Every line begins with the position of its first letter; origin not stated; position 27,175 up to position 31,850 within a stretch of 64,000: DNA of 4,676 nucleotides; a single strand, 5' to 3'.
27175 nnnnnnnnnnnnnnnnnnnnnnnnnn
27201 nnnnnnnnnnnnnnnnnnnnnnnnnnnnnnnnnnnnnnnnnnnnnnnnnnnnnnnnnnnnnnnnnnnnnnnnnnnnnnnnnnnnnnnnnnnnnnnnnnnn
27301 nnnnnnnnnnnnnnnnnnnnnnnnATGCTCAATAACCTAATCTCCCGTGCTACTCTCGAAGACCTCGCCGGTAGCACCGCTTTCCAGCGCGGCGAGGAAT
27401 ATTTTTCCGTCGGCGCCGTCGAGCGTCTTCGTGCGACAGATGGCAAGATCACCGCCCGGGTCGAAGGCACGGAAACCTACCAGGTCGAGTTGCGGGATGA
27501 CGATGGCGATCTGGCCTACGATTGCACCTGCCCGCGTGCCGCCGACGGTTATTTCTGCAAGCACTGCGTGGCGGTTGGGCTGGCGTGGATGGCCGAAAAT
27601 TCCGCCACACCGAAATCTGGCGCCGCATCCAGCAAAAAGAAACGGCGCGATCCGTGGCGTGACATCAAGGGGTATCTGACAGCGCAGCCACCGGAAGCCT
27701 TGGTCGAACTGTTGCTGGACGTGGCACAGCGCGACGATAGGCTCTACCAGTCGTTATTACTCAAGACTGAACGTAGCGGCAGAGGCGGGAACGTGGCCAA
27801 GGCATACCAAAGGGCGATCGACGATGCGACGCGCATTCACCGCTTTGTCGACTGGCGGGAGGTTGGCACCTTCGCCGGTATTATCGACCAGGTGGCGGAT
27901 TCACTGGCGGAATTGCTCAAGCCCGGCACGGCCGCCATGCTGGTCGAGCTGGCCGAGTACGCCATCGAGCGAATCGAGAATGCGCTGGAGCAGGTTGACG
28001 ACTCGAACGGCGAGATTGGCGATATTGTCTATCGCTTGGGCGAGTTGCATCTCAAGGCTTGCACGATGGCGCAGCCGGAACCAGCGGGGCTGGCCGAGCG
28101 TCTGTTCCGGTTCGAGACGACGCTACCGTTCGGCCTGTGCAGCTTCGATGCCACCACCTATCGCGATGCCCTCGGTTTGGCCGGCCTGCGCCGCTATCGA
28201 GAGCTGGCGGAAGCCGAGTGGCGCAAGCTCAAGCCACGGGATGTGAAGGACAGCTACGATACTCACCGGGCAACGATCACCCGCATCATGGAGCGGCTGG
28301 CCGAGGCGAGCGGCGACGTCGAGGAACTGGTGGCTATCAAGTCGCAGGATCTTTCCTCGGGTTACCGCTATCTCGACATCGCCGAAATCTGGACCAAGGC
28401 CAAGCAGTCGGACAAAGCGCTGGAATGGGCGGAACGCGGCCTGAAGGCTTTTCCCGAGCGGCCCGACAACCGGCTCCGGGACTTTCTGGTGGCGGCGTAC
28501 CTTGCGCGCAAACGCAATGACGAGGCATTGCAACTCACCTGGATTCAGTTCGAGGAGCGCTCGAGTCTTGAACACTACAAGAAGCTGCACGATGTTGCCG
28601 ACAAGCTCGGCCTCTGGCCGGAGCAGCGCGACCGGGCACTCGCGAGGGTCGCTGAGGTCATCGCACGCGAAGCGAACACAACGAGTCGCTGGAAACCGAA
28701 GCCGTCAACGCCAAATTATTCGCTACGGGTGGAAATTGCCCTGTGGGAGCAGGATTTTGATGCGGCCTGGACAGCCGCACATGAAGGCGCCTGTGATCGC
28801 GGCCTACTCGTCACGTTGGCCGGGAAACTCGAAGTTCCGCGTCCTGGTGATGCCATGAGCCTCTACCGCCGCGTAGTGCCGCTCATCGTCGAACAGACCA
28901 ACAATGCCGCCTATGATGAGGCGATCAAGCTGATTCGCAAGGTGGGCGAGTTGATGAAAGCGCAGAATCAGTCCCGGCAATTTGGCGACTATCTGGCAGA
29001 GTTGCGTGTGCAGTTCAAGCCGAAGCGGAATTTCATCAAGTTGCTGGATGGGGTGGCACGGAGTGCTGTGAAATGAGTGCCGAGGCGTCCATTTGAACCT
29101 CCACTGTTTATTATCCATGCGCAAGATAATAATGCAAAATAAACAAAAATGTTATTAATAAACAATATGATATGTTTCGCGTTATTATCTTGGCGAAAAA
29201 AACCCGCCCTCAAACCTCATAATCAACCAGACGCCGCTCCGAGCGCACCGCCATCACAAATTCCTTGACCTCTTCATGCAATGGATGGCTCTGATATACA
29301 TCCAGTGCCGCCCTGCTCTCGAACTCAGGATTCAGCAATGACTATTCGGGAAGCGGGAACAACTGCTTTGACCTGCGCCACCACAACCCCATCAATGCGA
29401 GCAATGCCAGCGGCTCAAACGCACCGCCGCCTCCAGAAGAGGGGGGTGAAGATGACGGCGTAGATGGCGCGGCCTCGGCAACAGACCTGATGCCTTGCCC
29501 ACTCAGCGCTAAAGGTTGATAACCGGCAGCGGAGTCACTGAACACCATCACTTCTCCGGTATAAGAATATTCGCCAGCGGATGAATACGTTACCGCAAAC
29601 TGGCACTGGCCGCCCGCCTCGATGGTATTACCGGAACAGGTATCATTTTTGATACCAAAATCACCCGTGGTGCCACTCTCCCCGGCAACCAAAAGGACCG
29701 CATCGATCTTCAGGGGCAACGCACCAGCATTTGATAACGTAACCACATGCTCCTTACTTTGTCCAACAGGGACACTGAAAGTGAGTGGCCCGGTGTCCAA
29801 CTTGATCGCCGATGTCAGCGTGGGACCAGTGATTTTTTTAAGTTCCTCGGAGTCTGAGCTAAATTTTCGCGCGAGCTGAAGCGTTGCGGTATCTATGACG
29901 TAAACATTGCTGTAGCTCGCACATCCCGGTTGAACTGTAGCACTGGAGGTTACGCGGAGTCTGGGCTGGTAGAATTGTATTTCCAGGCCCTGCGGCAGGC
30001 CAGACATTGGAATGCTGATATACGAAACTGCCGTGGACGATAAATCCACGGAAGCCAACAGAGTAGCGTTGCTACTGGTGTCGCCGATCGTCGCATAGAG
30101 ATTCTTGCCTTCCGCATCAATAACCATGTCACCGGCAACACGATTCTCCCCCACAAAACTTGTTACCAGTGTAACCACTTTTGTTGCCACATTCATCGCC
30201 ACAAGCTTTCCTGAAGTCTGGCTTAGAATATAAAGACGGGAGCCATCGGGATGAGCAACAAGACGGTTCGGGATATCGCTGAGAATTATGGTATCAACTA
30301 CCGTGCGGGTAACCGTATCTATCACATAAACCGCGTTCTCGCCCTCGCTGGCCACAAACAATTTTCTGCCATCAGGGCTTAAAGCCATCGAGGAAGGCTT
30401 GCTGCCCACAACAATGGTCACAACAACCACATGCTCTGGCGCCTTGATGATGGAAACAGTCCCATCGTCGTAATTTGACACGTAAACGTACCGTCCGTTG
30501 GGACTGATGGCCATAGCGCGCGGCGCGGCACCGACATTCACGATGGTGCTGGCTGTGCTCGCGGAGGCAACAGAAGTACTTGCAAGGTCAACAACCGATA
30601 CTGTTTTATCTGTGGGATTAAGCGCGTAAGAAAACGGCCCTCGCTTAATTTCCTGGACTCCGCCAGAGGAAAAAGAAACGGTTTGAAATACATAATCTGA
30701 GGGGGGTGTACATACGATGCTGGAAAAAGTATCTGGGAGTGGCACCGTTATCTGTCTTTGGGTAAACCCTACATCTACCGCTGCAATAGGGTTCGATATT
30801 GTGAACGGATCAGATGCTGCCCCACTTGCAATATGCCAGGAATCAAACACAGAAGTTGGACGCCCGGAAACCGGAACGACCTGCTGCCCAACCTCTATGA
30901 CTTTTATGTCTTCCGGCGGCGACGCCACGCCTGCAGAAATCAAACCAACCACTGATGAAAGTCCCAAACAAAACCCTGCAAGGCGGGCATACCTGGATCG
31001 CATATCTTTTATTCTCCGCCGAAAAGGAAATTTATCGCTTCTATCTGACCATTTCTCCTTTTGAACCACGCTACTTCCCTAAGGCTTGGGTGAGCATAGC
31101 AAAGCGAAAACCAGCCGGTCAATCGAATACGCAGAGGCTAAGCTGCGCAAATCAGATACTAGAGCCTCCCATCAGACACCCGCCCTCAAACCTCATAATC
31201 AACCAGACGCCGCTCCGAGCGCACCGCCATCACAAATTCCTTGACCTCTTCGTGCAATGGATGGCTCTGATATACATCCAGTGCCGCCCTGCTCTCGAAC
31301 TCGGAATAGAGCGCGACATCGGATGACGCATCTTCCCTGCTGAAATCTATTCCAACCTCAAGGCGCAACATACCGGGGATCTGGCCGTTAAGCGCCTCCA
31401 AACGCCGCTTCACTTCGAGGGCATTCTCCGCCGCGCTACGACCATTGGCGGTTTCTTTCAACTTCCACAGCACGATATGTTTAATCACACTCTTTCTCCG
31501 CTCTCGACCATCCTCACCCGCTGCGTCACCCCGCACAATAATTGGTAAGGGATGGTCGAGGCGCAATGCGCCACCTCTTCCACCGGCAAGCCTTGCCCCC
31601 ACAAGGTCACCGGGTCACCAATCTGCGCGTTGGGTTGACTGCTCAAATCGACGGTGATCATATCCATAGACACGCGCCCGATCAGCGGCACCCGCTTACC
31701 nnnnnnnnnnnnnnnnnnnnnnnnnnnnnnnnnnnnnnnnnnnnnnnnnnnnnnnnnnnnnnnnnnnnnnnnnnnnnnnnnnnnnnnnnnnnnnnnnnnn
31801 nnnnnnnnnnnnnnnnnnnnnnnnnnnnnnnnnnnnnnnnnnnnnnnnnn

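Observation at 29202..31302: Single-gene insertion bracketed by a 125-bp direct duplication of the Dabb gene 3' end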

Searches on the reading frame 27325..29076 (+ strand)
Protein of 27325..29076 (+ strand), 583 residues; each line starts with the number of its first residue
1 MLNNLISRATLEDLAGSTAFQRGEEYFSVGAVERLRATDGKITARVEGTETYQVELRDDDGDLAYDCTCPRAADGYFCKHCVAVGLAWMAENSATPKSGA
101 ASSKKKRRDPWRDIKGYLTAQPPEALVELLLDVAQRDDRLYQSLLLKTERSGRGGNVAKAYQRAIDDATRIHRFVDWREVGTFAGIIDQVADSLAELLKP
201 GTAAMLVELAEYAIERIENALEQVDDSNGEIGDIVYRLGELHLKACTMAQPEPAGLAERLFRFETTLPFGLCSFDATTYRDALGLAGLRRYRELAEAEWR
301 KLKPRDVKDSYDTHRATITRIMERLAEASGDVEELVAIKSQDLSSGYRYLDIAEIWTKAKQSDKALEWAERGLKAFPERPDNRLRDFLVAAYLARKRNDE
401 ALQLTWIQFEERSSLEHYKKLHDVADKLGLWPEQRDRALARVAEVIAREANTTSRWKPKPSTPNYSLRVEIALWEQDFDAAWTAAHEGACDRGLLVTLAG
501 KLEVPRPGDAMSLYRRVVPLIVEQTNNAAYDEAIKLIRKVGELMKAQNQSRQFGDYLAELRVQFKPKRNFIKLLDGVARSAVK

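Call 8: search_protein_families(library=pfam, proteins=[window:27325-29076:+], max_evalue=0.01)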
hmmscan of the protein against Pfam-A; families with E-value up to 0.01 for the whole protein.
window:27325-29076:+ (583 aa): 2 families
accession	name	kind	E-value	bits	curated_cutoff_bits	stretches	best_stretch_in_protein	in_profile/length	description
PF21810.3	DUF6880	-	1.3e-16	61.1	27.3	1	120-418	13-327/472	Family of unknown function (DUF6880)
PF04434.22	SWIM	-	2.5e-05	24.1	19.6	1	52-84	1-33/38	SWIM zinc finger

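Call 9: search_protein_families(library=ncbifam, proteins=[window:27325-29076:+], max_evalue=0.01)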
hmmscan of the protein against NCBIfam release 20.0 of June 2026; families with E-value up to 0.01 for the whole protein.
window:27325-29076:+ (583 aa): 0 families

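Call 53: find_homologous_proteins(query=window:27325-29076:+, max_evalue=1e-50)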
Query window:27325-29076:+ (583 aa): 986 proteins with E <= 1e-50 among 8000 candidates; the best 120 are listed.
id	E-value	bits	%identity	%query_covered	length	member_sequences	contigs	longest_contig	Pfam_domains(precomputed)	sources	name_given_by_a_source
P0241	0.0e+0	1307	100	100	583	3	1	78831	PF21810.4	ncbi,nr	ncbi:MAG: SWIM zinc finger family protein [Gammaproteobacteria bacterium]|nr:SWIM zinc finger family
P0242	0.0e+0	1175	90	100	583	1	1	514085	PF21810.4,PF04434.23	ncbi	ncbi:MAG: SWIM zinc finger family protein [Gammaproteobacteria bacterium]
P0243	0.0e+0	1156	88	100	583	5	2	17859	PF21810.4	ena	-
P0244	0.0e+0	1155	89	100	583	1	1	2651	PF21810.4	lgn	-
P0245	0.0e+0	1139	87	100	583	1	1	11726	PF21810.4,PF04434.23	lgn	-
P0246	0.0e+0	1135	86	100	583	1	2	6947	PF21810.4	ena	-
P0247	0.0e+0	1135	86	100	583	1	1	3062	PF21810.4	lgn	-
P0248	0.0e+0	1134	86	100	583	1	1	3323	PF21810.4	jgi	-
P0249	0.0e+0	1131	86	100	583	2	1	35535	PF21810.4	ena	-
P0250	0.0e+0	1131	86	100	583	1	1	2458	PF21810.4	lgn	-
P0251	0.0e+0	1130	87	100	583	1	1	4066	PF21810.4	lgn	-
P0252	0.0e+0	1130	87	100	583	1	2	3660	PF21810.4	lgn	-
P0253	0.0e+0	1125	87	100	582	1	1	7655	PF21810.4,PF04434.23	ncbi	-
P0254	0.0e+0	1124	86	100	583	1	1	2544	PF21810.4,PF04434.23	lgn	-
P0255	0.0e+0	1123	84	100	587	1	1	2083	PF21810.4,PF04434.23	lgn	-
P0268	0.0e+0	1115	86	100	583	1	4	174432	PF21810.4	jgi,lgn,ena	jgi:uncharacterized Zn finger protein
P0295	0.0e+0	1103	84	100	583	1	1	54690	PF21810.4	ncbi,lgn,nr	ncbi:MAG: hypothetical protein Q8P42_05580 [Gallionella sp.]|nr:hypothetical protein [Gallionella sp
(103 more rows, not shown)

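Call 54: find_encoding_contigs(protein=P0242, flank=8000, max_places=3)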
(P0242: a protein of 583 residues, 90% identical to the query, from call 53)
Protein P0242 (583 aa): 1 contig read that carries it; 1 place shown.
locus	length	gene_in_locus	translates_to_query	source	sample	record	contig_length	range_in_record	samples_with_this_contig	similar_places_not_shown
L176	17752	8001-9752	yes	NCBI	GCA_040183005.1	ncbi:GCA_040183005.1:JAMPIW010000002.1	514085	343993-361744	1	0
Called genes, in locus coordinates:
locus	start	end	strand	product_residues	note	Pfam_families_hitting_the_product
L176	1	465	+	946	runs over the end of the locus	PF00005:ABC_tran (faint), PF02463:SMC_N (faint), PF13191:AAA_16 (faint), PF13476:AAA_23 (faint), PF13555:AAA_29 (faint), PF17760:UvrA_inter, PF17755:UvrA_DNA-bind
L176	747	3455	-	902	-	PF04851:ResIII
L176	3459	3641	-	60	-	-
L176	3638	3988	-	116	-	PF02452:PemK_toxin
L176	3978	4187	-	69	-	-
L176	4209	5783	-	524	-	PF01555:N6_N4_Mtase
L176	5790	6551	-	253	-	PF08861:DUF1828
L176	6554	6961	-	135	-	-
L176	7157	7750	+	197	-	PF13749:HATPase_c_4 (weak), PF12802:MarR_2 (faint)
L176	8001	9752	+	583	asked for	PF04434:SWIM (faint), PF21810:DUF6880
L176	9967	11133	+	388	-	PF14294:DUF4372, PF01609:DDE_Tnp_1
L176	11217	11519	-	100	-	PF07876:Dabb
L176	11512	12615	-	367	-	PF01168:Ala_racemase_N, PF00842:Ala_racemase_C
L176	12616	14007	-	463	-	PF00772:DnaB, PF03796:DnaB_C, PF06745:ATPase, PF13481:AAA_25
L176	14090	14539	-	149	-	PF01281:Ribosomal_L9_N, PF03948:Ribosomal_L9_C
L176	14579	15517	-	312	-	PF09991:DUF2232 (weak)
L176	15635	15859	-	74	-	PF01084:Ribosomal_S18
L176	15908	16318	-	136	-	PF01250:Ribosomal_S6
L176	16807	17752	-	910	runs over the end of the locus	PF01564:Spermine_synth (weak)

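Call 62: find_encoding_contigs(protein=P0295, flank=5000, max_places=4)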
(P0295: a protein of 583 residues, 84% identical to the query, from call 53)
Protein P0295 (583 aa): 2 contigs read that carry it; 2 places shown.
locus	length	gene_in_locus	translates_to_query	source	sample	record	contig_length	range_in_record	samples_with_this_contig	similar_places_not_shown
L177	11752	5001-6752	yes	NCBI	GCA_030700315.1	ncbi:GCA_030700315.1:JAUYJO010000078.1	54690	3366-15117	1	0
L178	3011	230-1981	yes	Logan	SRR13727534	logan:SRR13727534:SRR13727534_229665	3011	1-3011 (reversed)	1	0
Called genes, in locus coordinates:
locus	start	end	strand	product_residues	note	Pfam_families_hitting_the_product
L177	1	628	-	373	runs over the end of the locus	PF07719:TPR_2 (faint), PF13424:TPR_12 (faint), PF13428:TPR_14 (faint), PF13174:TPR_6 (faint), PF13432:TPR_16 (weak), PF14559:TPR_19 (weak), PF14559:TPR_19 (weak), PF24125:Cds6_C, +4 more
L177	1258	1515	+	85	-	-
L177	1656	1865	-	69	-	-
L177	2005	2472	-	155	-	-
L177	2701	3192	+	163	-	PF07669:Eco57I (weak)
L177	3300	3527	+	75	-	PF09720:Unstab_antitox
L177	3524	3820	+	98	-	PF05016:ParE_toxin (weak)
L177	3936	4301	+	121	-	PF05973:Gp49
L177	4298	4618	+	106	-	PF13744:HTH_37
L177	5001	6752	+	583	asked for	PF21810:DUF6880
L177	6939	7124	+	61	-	-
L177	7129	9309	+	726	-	PF12161:HsdM_N, PF02384:N6_Mtase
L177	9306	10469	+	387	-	PF01420:Methylase_S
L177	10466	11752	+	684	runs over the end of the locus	-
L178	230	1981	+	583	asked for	PF21810:DUF6880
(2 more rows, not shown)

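Call 63: find_encoding_contigs(protein=P0268, flank=5000, max_places=4)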
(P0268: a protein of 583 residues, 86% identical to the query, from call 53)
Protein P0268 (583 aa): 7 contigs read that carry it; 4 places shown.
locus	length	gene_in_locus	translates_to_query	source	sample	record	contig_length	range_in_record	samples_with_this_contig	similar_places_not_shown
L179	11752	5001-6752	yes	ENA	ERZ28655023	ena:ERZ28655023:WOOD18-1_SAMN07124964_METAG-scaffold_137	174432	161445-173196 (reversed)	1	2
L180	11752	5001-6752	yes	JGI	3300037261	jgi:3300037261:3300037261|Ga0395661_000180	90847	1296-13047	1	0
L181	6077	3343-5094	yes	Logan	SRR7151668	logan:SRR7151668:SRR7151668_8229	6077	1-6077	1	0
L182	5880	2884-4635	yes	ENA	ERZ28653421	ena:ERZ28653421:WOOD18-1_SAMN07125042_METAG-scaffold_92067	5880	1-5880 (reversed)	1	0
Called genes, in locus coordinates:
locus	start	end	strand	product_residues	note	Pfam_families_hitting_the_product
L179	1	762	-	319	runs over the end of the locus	PF03401:TctC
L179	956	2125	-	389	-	PF04295:GD_AH_second, PF20629:GD_AH_C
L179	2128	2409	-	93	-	-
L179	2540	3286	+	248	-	PF00392:GntR, PF07702:UTRA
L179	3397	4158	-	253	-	PF21321:HTH_66 (weak)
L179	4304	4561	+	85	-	PF04014:MazE_antitoxin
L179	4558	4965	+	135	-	PF01850:PIN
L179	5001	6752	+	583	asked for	PF21810:DUF6880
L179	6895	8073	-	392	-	PF00162:PGK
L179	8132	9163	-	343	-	PF00044:Gp_dh_N, PF02800:Gp_dh_C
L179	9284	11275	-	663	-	PF00456:Transketolase_N, PF13292:DXP_synthase_N (weak), PF02779:Transket_pyr, PF02780:Transketolase_C, PF22613:Transketolase_C_1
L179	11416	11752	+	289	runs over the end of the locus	PF03446:NAD_binding_2, PF03807:F420_oxidored, PF14833:NAD_binding_11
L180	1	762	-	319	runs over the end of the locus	PF03401:TctC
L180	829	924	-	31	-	-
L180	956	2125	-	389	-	PF04295:GD_AH_second, PF20629:GD_AH_C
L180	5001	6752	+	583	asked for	PF21810:DUF6880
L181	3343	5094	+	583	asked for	PF21810:DUF6880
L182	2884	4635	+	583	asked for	PF21810:DUF6880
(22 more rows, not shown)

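Call 67: search_protein_families(library=padloc, proteins=[window:27325-29076:+], max_evalue=0.01)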
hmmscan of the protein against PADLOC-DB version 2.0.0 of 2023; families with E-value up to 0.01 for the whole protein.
window:27325-29076:+ (583 aa): 2 families
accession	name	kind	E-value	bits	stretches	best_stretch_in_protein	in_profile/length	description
PDLC05053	PDC-S62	-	7e-69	230.9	2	5-233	8-226/566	-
PDLC02850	DpdE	-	3.7e-09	33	1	7-103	8-103/1282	DpdE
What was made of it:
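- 27325..29076 (+): Convergent SWIM/DUF6880 gene (PADLOC candidate defence PDC-S62), the downstream flank of the target. Calls 8, 53, 67.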

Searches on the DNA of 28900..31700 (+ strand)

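Call 59: search_rna_families(source=window, start=28900, end=31700, threshold=evalue, max_evalue=1)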
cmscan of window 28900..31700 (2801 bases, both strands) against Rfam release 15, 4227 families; matches with E-value up to 1: 1.
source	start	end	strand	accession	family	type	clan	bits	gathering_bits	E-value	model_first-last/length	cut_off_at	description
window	28909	28971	+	RF01145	sR14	Gene; snRNA; snoRNA; CD-box;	-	17.5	38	0.13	1-54/54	no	Small nucleolar RNA sR14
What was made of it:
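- Tried and rejected: Rfam gave nothing relevant (call 59).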

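Call 69: search_dna_similar(query=window:29202-31302:+, collection=phages, mode=distant, max_rows=8)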
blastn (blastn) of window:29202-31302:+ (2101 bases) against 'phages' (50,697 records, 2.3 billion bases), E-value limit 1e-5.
No match.
